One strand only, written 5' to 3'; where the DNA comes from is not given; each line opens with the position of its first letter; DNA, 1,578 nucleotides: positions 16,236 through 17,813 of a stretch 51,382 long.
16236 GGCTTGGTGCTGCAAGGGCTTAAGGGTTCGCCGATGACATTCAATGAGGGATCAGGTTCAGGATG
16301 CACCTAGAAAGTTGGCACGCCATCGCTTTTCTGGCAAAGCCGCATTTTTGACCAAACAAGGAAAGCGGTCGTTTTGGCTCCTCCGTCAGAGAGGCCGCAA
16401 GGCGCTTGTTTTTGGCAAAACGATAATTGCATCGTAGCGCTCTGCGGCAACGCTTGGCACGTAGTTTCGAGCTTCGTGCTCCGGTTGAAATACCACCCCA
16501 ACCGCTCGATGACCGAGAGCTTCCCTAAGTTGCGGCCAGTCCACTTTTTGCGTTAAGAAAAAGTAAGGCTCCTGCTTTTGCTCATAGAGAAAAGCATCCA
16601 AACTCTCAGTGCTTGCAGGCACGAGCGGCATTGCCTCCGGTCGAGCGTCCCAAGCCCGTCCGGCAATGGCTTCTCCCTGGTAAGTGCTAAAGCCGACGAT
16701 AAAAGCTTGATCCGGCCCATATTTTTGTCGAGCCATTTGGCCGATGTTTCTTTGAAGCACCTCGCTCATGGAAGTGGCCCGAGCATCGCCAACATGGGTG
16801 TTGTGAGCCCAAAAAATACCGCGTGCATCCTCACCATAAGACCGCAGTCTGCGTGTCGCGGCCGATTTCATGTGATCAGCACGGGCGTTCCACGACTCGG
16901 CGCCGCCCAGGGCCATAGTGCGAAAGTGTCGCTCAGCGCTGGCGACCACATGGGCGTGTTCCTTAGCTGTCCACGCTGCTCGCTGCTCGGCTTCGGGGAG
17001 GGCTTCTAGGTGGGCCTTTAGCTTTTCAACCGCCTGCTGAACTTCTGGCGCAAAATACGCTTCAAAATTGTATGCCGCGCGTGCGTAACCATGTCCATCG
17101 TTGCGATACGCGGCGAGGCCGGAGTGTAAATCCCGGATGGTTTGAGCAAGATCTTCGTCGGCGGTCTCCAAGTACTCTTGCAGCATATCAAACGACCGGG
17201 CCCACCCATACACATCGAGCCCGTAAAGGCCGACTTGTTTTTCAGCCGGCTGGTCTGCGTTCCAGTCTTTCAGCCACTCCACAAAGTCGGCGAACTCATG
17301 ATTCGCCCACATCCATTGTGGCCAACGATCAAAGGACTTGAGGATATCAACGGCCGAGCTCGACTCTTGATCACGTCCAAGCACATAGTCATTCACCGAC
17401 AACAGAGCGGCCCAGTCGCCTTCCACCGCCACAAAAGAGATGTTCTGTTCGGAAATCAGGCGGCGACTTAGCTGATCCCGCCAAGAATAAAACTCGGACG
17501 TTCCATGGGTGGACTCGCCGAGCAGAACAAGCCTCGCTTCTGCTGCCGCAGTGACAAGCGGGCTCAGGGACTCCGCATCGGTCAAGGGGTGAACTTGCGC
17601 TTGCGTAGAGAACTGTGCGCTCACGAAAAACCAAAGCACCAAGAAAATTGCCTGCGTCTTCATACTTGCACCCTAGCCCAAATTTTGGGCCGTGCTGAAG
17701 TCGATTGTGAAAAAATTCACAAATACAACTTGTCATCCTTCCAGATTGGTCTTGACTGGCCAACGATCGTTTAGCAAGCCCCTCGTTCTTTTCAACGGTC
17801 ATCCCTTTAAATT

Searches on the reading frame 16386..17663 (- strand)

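Call 86: search_protein_families(library=pfam, proteins=[window:16386-17663:-], max_evalue=0.001)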
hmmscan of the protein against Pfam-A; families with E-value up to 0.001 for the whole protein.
window:16386-17663:- (425 aa): 1 family
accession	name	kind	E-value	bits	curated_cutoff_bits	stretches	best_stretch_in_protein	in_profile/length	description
PF05139.19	Erythro_esteras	-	2.7e-82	277.7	26.4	1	70-419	1-358/358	Erythromycin esterase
